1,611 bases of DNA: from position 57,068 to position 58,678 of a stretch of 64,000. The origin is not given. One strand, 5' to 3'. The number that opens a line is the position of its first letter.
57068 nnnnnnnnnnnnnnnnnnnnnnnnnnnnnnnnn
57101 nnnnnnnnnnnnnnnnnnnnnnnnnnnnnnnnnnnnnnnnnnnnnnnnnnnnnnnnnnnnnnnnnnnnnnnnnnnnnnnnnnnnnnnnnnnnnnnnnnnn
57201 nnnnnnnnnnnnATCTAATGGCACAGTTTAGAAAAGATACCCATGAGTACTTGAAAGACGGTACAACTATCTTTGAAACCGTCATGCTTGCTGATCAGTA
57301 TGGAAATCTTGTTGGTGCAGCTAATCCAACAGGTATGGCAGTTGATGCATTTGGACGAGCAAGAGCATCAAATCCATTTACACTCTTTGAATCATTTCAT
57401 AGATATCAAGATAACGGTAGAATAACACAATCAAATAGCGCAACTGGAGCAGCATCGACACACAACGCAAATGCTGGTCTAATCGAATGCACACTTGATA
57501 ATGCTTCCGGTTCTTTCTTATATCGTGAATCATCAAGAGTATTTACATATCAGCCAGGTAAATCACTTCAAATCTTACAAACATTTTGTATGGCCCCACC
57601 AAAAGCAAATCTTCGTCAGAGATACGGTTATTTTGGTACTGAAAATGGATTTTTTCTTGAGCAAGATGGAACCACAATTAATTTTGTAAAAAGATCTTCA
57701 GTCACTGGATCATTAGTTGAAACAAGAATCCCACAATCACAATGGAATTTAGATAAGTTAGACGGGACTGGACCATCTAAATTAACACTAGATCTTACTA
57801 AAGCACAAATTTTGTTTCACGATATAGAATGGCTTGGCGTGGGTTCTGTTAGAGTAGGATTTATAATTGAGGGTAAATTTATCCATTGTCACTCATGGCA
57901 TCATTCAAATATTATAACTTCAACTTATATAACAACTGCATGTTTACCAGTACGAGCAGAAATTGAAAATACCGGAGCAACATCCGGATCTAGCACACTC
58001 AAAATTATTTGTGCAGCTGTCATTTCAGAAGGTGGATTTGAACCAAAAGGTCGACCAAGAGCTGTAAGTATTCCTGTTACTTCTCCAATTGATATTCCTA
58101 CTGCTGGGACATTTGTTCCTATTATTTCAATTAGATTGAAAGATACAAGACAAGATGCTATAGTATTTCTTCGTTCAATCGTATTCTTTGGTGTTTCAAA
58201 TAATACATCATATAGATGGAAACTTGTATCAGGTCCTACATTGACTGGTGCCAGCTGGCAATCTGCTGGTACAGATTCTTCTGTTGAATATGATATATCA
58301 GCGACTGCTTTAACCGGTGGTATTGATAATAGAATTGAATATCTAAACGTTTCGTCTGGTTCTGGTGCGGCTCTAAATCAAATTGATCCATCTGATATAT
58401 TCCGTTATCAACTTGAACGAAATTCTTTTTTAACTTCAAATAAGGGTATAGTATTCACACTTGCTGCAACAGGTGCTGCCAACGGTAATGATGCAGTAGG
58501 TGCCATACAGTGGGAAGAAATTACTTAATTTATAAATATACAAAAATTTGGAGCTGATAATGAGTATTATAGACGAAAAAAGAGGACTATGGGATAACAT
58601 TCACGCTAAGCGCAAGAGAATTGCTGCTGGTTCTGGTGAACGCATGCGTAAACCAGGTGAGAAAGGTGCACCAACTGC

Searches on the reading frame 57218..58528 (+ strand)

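Call 10: search_protein_families(library=phrogs, proteins=[window:57218-58528:+], max_evalue=0.00001)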
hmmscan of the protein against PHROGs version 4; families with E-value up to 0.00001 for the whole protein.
window:57218-58528:+ (436 aa): 2 families
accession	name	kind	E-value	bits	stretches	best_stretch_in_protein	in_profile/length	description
phrog_1645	-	head and packaging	4.4e-126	422.2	1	1-435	1-439/440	virion structural protein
phrog_5838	-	head and packaging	1.5e-19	70.3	1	167-256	567-657/1106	virion structural protein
